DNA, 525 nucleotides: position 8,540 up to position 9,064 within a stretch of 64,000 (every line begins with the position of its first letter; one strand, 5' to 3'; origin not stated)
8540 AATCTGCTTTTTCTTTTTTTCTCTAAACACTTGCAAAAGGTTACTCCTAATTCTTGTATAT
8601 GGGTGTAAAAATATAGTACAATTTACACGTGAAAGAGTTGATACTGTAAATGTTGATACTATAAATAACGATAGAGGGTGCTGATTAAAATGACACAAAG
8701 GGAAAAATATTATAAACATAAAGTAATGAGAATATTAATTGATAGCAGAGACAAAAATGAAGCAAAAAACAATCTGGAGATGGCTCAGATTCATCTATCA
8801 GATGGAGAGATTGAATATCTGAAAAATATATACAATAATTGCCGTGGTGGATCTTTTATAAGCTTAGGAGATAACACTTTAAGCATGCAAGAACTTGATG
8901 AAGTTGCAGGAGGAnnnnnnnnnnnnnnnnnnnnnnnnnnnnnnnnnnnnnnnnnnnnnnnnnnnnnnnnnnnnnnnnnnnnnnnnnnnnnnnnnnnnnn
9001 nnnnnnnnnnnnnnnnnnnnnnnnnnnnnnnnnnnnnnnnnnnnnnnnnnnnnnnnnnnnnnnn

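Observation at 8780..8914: Two otherwise unrelated large proteins 25 kb apart share a homologous leader of about 45 aa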

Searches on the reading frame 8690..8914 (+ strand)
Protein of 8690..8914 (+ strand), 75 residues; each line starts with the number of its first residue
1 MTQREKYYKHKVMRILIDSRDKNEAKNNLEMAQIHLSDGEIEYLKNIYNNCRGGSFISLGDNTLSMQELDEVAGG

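Call 17: find_homologous_proteins(query=A1, max_evalue=10)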
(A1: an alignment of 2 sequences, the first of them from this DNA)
Query A1 (2 sequences): 1 candidates shared short words with the query, none scored E <= 10.

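Call 21: find_related_loci(query=A1, collection=genome_contigs, flank=10000)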
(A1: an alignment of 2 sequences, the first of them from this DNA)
Query A1 (75 aa) in genome_contigs; peptide patterns used: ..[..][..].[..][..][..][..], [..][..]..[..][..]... (x = any residue, [..] = any of these).
168 stretches matched a pattern, but none encodes a relative of the query by tblastn (E <= 1e-3).

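Call 25: find_related_loci(query=A1, collection=metagenome_contigs, flank=10000)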
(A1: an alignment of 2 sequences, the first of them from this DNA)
Query A1 (75 aa) in metagenome_contigs; peptide patterns used: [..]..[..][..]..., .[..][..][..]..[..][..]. (x = any residue, [..] = any of these).
600 stretches matched a pattern, but none encodes a relative of the query by tblastn (E <= 1e-3).

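Call 34: search_protein_representatives(alignment_id=A1)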
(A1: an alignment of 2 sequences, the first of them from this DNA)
Query: 2 sequences, 76 profile positions. Proteins with E-value up to 0.001 (for the whole library): 63; up to 1e-10: 1; up to 1e-30: 0. The best 63 are listed.
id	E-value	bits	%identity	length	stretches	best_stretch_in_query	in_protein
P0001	2.4e-27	110.9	-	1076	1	1-76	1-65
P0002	1.1e-10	57.4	-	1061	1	9-76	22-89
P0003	7.5e-10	54.8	-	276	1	12-76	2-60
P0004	1.9e-08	50.3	-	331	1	12-76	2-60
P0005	3.5e-08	49.5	-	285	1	14-76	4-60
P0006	1.1e-07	47.8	-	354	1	11-76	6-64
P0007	1.2e-07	47.7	-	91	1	13-76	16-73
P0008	2.4e-07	46.8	-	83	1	14-76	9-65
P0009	3.0e-07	46.5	-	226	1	12-76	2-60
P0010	5.5e-07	45.6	-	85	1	6-76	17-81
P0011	5.8e-07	45.6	-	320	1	13-76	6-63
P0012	8.7e-07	45.0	-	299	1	13-76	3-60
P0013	9.8e-07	44.8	-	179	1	14-76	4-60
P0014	1.1e-06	44.6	-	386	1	12-76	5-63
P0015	1.1e-06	44.6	-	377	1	12-76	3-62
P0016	1.1e-06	44.6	-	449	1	10-76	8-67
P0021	3.6e-06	43.0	-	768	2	6-76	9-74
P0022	3.6e-06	43.0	-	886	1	7-76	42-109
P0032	3.3e-05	39.9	-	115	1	14-76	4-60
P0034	5.5e-05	39.2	-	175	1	15-76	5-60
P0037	6.3e-05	39.0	-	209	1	16-76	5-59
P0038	7.1e-05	38.9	-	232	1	15-76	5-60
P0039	7.2e-05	38.9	-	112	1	17-76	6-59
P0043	9.2e-05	38.5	-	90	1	15-76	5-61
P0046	1.8e-04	37.6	-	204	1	12-76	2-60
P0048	2.0e-04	37.4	-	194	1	13-76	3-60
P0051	3.3e-04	36.7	-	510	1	14-76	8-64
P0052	3.6e-04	36.6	-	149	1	16-76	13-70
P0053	4.0e-04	36.5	-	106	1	14-76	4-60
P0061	8.8e-04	35.4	-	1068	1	12-76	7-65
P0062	9.0e-04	35.3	-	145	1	15-76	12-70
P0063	9.1e-04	35.3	-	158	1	14-76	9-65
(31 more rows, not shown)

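Call 46: find_encoding_contigs(protein=P0002, flank=10000, max_places=4)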
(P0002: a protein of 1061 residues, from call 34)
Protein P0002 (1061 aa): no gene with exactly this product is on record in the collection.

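Call 48: find_encoding_contigs(protein=P0003, flank=10000, max_places=4)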
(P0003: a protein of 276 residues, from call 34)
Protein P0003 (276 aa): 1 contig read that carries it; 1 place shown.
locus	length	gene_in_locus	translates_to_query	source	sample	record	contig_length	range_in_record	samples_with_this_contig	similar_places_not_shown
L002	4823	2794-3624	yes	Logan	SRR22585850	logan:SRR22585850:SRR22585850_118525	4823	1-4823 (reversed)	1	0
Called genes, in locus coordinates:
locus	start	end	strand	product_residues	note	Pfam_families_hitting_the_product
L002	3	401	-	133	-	?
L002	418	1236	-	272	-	PF00702:Hydrolase, PF13344:Hydrolase_6, PF13419:HAD_2 (weak), PF13242:Hydrolase_like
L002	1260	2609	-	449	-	PF07690:MFS_1, PF03137:OATP (weak)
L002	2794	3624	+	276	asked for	-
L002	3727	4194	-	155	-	PF03073:TspO_MBR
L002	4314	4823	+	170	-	?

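Call 49: find_encoding_contigs(protein=P0014, flank=10000, max_places=4)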
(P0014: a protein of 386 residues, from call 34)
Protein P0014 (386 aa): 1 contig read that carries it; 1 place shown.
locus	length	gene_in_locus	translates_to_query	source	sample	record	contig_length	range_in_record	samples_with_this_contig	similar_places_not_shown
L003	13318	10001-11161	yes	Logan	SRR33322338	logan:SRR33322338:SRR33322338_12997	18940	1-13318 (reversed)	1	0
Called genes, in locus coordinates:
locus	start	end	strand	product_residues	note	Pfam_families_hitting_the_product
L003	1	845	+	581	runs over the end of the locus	PF13506:Glyco_transf_21 (faint), PF00535:Glycos_transf_2, PF13641:Glyco_tranf_2_3, PF00535:Glycos_transf_2, PF10111:Glyco_tranf_2_2, PF13641:Glyco_tranf_2_3, PF13632:Glyco_trans_2_3 (weak)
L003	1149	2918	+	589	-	PF01943:Polysacc_synt, PF03023:MurJ, PF13440:Polysacc_synt_3 (faint), PF01554:MatE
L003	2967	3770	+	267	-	PF01503:PRA-PH (faint), PF03819:MazG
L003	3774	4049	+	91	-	PF00216:Bac_DNA_binding, PF18291:HU-HIG (weak)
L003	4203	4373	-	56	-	PF07561:DUF1540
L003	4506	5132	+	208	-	PF02677:QueH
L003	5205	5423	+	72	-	-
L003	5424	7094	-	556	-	PF05833:NFACT_N, PF05670:NFACT-R_1, PF18297:NFACT-R_2 (weak)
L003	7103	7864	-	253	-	PF01784:DUF34_NIF3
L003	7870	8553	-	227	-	PF02475:TRM5-TYW2_MTfase (weak), PF05175:MTS (weak), PF06325:PrmA (weak), PF12847:Methyltransf_18, PF04816:TrmK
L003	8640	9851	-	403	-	PF07454:SpoIIP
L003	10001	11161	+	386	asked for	-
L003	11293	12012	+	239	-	PF00160:Pro_isomerase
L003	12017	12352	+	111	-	-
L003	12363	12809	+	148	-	PF09685:MamF_MmsF (weak)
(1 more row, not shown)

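Call 50: find_encoding_contigs(protein=P0062, flank=10000, max_places=6)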
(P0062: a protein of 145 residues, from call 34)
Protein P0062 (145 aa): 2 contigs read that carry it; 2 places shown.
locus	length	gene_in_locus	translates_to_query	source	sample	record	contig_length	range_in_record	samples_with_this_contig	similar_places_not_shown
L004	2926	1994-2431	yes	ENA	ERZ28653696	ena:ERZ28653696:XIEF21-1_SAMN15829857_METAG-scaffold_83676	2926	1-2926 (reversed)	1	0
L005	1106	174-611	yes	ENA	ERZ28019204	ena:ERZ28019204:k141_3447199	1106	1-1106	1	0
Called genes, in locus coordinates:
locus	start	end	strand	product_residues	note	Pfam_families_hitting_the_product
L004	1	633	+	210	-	?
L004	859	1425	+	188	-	-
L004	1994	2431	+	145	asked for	-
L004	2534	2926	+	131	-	?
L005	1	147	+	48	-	?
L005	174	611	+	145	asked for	-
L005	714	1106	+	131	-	?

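Call 51: find_encoding_contigs(protein=P0039, flank=10000, max_places=6)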
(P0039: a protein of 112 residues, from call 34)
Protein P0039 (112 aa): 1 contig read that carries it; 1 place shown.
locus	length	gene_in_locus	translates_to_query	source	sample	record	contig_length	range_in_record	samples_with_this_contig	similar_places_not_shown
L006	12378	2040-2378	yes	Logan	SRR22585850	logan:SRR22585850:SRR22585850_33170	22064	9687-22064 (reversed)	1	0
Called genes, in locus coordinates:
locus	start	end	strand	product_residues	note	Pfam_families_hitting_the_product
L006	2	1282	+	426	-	?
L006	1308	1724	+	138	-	-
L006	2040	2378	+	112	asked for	-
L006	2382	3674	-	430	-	PF00919:UPF0004, PF04055:Radical_SAM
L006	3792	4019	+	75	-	-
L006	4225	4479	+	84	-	-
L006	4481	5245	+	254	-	PF06738:ThrE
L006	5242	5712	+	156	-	PF06738:ThrE, PF12821:ThrE_2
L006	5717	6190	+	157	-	-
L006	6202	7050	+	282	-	PF02557:VanY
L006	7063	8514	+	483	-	PF00749:tRNA-synt_1c, PF19269:Anticodon_2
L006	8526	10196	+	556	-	PF00749:tRNA-synt_1c, PF03950:tRNA-synt_1c_C, PF20974:tRNA-synt_1c_C2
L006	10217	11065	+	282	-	PF02673:BacA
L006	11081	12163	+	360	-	PF03462:PCRF, PF00472:RF-1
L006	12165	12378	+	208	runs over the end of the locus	PF01300:Sua5_yciO_yrdC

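Call 54: list_cluster_members(proteins=[P0052, P0008, P0007, P0032, P0053, P0043, P0021, P0022, P0061, P0002])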
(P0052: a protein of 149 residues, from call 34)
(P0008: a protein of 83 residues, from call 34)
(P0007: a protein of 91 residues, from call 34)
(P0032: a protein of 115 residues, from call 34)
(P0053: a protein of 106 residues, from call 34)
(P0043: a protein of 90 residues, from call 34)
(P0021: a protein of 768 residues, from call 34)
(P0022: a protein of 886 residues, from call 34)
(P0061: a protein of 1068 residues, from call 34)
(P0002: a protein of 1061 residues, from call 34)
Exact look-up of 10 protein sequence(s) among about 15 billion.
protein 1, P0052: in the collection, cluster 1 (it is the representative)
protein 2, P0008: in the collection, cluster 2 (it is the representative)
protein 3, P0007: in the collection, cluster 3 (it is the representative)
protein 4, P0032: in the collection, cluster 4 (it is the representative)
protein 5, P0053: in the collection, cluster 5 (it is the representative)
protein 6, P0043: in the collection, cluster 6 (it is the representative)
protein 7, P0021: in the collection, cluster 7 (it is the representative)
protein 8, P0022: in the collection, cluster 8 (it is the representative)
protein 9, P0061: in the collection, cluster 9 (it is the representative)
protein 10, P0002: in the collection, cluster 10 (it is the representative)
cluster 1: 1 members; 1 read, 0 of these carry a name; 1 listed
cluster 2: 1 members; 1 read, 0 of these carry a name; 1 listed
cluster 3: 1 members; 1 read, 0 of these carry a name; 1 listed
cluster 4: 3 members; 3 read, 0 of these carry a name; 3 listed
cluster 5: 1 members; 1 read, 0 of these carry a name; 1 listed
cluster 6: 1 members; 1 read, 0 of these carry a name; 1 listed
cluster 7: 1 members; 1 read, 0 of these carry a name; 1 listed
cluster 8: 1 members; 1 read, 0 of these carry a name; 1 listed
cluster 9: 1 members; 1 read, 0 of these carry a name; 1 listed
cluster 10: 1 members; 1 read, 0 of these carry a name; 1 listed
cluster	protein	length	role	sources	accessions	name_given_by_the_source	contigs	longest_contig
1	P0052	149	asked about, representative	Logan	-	-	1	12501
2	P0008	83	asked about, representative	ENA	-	-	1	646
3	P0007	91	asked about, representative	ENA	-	-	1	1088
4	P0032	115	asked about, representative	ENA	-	-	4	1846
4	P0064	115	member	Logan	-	-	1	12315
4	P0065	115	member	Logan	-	-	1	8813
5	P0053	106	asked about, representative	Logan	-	-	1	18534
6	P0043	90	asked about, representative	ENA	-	-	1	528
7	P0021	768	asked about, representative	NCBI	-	-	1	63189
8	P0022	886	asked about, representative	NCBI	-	-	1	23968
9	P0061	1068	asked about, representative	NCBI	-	-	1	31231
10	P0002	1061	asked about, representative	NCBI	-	-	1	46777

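Call 55: find_encoding_contigs(protein=P0052, flank=10000, max_places=4)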
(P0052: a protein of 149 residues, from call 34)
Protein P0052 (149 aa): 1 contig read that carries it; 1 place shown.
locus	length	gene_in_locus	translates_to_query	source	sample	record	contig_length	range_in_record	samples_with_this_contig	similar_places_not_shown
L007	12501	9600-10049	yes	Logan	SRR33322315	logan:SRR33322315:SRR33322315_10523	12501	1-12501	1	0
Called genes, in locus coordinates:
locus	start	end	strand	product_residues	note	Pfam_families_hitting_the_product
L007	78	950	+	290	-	PF02463:SMC_N, PF00005:ABC_tran, PF13304:AAA_21 (weak)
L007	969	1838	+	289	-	PF02463:SMC_N (weak), PF00005:ABC_tran, PF13555:AAA_29 (faint), PF13304:AAA_21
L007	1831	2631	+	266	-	PF02361:CbiQ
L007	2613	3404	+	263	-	PF01416:PseudoU_synth_1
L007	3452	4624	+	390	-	PF18975:DUF5711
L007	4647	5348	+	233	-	PF02674:Colicin_V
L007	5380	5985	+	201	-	PF01066:CDP-OH_P_transf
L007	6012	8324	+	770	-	PF00158:Sigma54_activat (faint), PF01078:Mg_chelatase (faint), PF00004:AAA, PF17871:AAA_lid_9, PF00004:AAA, PF07724:AAA_2, PF07728:AAA_5, PF10431:ClpB_D2-small, +7 more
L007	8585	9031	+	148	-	-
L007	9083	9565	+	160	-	-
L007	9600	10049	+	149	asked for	PF10439:Bacteriocin_IIc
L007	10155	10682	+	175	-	PF07155:ECF-ribofla_trS, PF12822:ECF_trnsprt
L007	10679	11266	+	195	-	PF01209:Ubie_methyltran, PF00398:RrnaAD, PF13489:Methyltransf_23, PF06325:PrmA, PF13847:Methyltransf_31, PF13649:Methyltransf_25, PF08241:Methyltransf_11, PF08242:Methyltransf_12, +2 more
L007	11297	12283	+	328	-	PF02129:Peptidase_S15 (weak), PF20434:BD-FAE (faint), PF00561:Abhydrolase_1 (weak), PF12146:Hydrolase_4 (weak), PF00326:Peptidase_S9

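Call 56: find_encoding_contigs(protein=P0053, flank=10000, max_places=4)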
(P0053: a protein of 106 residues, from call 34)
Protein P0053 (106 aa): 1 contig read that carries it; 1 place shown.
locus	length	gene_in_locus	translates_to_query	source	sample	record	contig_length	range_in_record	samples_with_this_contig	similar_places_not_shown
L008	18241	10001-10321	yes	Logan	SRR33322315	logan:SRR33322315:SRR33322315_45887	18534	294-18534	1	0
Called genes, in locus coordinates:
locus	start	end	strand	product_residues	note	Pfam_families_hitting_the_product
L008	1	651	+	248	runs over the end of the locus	PF00561:Abhydrolase_1, PF12146:Hydrolase_4, PF12697:Abhydrolase_6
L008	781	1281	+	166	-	PF13302:Acetyltransf_3, PF00583:Acetyltransf_1, PF13673:Acetyltransf_10, PF13508:Acetyltransf_7, PF08445:FR47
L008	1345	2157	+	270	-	PF08659:KR, PF00106:adh_short, PF13561:adh_short_C2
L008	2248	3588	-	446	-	PF03951:Gln-synt_N, PF00120:Gln-synt_C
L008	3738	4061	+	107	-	PF04993:TfoX_N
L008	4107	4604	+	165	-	PF00881:Nitroreductase, PF14512:TM1586_NiRdase (weak), PF00881:Nitroreductase (weak)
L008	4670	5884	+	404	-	PF14269:Arylsulfotran_2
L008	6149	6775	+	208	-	PF00583:Acetyltransf_1, PF13508:Acetyltransf_7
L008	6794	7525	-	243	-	PF01182:Glucosamine_iso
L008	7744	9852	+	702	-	-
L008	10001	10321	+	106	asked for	-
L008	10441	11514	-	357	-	PF01321:Creatinase_N, PF00557:Peptidase_M24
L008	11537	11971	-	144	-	PF01220:DHquinase_II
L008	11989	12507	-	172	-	PF09419:PGP_phosphatase (faint), PF13419:HAD_2 (faint), PF00702:Hydrolase (weak), PF13242:Hydrolase_like (weak)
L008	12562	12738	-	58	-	PF01165:Ribosomal_S21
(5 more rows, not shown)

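Call 84: list_cluster_members(proteins=[P0010, P0034, P0037, P0038, P0046, P0048, P0063, P0011, P0016, P0051])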
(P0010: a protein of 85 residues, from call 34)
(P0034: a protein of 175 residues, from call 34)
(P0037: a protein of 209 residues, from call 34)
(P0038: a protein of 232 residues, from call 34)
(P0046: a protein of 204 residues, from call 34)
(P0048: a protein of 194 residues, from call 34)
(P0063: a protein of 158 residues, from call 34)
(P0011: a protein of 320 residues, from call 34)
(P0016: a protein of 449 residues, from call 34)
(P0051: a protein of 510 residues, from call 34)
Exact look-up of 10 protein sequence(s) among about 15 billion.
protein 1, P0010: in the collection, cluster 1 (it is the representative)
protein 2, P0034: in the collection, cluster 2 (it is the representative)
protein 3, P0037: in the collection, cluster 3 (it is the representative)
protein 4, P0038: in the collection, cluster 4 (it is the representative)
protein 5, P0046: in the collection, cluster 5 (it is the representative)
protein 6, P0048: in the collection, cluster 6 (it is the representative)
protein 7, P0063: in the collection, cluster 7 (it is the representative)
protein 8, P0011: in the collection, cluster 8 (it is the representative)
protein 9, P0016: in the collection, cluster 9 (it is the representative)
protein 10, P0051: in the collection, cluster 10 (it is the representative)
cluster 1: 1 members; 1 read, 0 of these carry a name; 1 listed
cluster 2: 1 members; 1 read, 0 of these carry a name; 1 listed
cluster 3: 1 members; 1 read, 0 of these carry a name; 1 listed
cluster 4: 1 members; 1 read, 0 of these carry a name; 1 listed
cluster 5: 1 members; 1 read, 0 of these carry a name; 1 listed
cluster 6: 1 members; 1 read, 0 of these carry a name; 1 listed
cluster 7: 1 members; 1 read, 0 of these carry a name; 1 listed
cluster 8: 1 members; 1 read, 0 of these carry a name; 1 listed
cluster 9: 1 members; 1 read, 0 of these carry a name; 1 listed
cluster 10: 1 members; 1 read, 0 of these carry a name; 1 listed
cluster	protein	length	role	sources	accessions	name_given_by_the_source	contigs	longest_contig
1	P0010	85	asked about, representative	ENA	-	-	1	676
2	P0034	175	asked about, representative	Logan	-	-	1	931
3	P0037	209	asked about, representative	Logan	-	-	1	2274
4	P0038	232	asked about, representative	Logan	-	-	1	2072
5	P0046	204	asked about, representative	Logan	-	-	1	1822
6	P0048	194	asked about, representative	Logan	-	-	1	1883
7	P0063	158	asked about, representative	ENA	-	-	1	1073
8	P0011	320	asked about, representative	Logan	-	-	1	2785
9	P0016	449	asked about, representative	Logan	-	-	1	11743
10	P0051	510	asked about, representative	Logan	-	-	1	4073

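Call 85: find_encoding_contigs(protein=P0064, flank=10000, max_places=4)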
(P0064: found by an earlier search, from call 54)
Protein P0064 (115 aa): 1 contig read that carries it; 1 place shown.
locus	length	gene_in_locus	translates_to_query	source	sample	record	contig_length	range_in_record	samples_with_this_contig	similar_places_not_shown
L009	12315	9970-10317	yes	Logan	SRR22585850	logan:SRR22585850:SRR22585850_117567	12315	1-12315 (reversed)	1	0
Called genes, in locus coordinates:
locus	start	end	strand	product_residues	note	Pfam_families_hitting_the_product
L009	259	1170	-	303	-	PF01565:FAD_binding_4, PF02873:MurB_C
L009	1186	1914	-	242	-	PF02811:PHP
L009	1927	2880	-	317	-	PF02603:Hpr_kinase_N, PF07475:Hpr_kinase_C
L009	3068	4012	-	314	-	PF00535:Glycos_transf_2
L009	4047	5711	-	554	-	PF00069:Pkinase, PF07714:PK_Tyr_Ser-Thr, PF03793:PASTA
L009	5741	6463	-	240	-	PF20772:TACO1_YebC_N, PF01709:Transcrip_reg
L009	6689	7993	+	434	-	PF13421:Band_7_1, PF01145:Band_7 (weak)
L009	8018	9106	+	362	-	-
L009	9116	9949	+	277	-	PF04536:TPM_phosphatase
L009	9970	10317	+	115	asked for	-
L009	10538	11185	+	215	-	PF13189:Cytidylate_kin2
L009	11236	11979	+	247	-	PF00293:NUDIX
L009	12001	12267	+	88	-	-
